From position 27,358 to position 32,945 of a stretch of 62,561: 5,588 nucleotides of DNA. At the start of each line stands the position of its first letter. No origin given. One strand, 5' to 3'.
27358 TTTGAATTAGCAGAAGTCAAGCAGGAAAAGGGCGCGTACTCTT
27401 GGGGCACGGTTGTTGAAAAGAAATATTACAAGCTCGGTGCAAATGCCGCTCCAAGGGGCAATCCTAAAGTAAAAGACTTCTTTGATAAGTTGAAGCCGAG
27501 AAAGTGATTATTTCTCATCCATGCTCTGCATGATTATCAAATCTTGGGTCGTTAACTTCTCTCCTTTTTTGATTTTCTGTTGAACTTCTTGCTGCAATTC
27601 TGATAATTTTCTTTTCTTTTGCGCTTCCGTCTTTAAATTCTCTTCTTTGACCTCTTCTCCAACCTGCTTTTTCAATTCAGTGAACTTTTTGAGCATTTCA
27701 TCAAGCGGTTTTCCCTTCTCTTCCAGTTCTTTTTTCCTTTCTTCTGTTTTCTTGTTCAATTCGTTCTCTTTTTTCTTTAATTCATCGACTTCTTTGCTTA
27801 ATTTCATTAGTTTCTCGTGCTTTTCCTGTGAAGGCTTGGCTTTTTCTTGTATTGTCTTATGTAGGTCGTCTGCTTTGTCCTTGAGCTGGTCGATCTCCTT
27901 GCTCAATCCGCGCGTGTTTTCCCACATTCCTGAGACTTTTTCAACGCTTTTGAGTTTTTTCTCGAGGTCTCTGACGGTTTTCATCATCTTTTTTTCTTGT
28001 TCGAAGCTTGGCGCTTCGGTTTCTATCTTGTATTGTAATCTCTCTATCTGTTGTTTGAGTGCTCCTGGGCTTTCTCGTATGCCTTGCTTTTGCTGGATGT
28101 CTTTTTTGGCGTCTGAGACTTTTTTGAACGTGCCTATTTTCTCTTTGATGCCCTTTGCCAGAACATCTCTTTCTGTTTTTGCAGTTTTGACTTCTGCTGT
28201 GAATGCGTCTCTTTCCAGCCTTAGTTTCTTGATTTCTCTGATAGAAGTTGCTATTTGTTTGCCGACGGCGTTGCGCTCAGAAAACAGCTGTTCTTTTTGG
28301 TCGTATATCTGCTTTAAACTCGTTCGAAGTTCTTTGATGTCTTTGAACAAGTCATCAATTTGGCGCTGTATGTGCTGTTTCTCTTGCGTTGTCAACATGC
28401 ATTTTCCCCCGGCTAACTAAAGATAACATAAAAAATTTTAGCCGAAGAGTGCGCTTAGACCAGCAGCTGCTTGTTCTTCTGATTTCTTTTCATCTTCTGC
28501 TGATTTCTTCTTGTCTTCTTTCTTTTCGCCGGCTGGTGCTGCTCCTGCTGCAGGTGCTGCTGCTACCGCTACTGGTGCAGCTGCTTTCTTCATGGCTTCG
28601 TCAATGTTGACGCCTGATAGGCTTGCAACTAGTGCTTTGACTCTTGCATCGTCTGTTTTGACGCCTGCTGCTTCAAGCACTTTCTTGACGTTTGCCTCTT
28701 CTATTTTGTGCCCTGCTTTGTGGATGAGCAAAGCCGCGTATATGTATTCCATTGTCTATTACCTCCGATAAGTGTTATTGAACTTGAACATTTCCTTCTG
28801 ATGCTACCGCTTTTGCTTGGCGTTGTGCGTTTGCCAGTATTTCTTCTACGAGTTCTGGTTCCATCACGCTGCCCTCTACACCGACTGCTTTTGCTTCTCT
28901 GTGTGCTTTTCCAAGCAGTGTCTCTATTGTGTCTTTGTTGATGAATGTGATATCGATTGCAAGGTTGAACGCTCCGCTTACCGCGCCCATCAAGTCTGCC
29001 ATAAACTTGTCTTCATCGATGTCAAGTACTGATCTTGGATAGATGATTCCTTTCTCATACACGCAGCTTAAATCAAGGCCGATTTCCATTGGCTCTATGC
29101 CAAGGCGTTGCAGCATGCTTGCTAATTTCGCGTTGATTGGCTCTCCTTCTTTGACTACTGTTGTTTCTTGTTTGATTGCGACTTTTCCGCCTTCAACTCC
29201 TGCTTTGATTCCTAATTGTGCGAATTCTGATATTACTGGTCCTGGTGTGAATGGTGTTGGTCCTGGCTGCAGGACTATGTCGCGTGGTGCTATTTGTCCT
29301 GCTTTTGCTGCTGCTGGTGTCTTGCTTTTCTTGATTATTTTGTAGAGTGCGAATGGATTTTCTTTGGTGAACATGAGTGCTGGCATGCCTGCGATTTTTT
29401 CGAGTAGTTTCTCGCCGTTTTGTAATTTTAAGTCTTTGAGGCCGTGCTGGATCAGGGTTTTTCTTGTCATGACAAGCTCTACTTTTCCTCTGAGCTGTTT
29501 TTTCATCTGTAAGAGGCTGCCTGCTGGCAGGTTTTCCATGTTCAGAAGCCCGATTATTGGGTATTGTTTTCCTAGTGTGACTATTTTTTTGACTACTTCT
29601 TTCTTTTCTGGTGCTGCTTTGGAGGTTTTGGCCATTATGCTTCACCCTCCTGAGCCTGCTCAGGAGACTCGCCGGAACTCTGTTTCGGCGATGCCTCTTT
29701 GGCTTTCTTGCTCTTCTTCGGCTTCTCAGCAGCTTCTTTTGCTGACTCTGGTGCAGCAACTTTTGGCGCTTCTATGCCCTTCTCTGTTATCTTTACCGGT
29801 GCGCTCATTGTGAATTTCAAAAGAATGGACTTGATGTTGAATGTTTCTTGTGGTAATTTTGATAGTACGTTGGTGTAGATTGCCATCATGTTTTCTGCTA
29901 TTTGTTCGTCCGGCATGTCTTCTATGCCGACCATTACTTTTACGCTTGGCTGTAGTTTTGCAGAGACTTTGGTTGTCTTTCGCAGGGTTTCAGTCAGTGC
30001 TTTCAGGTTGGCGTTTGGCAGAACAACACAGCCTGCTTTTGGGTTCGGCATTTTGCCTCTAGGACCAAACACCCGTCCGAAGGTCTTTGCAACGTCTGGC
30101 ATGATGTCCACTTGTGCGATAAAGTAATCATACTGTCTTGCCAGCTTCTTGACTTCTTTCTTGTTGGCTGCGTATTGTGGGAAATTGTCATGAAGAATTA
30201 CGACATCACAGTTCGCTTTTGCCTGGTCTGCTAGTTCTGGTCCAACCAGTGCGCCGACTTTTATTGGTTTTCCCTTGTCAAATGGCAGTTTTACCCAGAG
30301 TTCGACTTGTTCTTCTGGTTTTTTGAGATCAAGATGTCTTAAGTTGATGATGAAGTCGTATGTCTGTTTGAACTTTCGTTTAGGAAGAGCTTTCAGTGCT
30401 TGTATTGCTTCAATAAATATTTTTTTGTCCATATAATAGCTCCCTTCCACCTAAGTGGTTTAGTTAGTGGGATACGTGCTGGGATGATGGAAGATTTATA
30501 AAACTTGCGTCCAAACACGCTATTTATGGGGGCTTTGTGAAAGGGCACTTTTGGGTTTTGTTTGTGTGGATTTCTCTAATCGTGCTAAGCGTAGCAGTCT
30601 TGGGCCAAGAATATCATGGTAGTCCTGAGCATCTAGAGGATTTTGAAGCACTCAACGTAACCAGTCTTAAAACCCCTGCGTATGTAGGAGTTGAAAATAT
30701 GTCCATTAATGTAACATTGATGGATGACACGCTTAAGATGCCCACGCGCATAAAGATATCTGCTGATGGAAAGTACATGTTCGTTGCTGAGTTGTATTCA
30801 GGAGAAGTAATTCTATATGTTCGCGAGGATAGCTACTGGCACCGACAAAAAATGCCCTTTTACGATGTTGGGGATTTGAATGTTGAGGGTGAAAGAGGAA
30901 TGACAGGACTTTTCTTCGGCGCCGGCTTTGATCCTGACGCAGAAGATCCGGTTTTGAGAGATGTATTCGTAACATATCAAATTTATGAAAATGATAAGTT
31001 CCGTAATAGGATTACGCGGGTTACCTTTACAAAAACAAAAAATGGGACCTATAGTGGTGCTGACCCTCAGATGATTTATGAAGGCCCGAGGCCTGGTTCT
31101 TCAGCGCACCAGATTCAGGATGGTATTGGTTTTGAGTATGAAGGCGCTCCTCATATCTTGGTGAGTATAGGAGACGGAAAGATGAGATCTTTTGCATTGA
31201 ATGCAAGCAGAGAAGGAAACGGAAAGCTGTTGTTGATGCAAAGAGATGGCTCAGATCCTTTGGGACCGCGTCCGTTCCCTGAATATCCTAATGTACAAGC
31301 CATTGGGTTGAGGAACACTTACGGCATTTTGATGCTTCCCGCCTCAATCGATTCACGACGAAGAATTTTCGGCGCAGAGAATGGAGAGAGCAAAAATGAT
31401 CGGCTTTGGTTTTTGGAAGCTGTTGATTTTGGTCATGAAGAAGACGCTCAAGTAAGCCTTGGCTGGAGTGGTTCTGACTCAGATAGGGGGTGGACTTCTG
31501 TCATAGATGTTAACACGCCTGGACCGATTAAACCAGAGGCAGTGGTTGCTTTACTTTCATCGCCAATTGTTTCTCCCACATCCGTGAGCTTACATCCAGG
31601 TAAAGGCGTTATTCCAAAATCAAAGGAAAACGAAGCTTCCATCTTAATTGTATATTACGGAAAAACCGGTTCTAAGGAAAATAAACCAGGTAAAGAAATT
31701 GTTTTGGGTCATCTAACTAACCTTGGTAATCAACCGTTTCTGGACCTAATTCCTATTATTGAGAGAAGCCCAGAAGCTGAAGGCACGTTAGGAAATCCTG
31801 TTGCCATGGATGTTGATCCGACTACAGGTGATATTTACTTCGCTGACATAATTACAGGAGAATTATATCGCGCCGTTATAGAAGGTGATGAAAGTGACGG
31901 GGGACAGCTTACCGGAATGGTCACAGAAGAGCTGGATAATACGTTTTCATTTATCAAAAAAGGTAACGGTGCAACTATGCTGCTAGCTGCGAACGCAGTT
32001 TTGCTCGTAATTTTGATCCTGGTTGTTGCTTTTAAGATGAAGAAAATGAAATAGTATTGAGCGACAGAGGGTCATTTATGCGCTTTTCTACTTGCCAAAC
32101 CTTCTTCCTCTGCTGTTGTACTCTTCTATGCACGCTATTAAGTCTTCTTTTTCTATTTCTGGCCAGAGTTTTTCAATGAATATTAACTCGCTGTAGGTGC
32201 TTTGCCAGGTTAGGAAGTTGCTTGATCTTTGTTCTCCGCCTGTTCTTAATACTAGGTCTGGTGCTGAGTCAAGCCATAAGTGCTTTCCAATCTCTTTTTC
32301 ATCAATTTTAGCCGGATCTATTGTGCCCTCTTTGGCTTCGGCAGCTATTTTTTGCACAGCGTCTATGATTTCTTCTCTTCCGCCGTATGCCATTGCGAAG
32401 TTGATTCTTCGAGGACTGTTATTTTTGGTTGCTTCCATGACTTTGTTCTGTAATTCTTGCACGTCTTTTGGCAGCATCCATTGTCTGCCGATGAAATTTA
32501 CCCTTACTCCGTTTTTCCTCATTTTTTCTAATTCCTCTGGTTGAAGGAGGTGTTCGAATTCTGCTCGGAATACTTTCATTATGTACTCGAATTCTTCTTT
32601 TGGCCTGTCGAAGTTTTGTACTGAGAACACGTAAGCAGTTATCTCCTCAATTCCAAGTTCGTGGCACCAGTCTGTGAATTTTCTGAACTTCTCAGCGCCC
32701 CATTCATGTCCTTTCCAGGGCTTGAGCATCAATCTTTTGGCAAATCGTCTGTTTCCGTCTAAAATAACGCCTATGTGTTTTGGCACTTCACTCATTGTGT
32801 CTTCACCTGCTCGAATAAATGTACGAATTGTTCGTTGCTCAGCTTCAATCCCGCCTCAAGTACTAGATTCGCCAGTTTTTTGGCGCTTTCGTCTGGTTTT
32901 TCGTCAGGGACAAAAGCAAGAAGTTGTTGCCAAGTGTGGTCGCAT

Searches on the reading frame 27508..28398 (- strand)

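Call 63: search_protein_families(library=pfam, proteins=[window:27508-28398:-], max_evalue=0.001)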
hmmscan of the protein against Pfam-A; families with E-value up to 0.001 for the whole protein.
window:27508-28398:- (296 aa): 1 family
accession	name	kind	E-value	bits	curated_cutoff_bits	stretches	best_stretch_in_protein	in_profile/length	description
PF23435.1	DUF7121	-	7.9e-09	35.8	29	1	22-291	45-302/307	Family of unknown function (DUF7121)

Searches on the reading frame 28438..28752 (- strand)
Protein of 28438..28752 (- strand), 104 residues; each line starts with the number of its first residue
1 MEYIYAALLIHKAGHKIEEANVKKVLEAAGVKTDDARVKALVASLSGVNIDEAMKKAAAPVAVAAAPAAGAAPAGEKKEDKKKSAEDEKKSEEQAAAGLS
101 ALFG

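Call 30: search_protein_families(library=pfam, proteins=[window:28438-28752:-], max_evalue=0.01)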
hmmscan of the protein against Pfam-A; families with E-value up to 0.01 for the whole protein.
window:28438-28752:- (104 aa): 4 families
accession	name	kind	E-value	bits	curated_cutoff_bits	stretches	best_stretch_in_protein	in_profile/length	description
PF00428.24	Ribosomal_60s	-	9.7e-15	55.3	28.1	1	17-103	2-88/88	60s Acidic ribosomal protein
PF03285.20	Paralemmin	-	0.0018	18.3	27.3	1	11-98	170-254/333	Paralemmin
PF03540.19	TAF10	-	0.0052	17.4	28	1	17-80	15-67/102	Transcription initiation factor TFIID 23-30kDa subunit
PF17940.6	TetR_C_31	-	0.0066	17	27.4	1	21-65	54-98/107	Tetracyclin repressor-like, C-terminal domain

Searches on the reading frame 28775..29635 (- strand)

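Call 69: search_protein_families(library=pfam, proteins=[window:28775-29635:-], max_evalue=0.001)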
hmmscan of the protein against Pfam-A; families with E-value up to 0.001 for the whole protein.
window:28775-29635:- (286 aa): 2 families
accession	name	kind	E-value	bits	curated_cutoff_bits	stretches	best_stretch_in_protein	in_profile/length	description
PF17777.6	RL10P_insert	-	4.4e-20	71.8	29.1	1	110-180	1-71/71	Insertion domain in 60S ribosomal protein L10P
PF00466.25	Ribosomal_L10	-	1.7e-17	63.8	22.8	1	8-104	3-98/100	Ribosomal protein L10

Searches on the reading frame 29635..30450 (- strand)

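Call 69: search_protein_families(library=pfam, proteins=[window:29635-30450:-], max_evalue=0.001)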
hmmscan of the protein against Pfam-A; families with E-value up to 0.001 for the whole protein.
window:29635-30450:- (271 aa): 1 family
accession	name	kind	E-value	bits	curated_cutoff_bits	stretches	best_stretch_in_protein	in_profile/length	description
PF00687.26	Ribosomal_L1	-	1.6e-40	139.2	32.2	1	19-216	1-197/198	Ribosomal protein L1p/L10e family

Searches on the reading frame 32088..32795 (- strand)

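Call 31: search_protein_families(library=pfam, proteins=[window:32088-32795:-], max_evalue=0.01)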
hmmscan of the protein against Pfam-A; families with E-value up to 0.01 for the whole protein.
window:32088-32795:- (235 aa): 1 family
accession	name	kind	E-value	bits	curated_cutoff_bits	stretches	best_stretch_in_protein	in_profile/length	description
PF01255.24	Prenyltransf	-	2.1e-71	240.4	27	1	11-234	1-219/219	Putative undecaprenyl diphosphate synthase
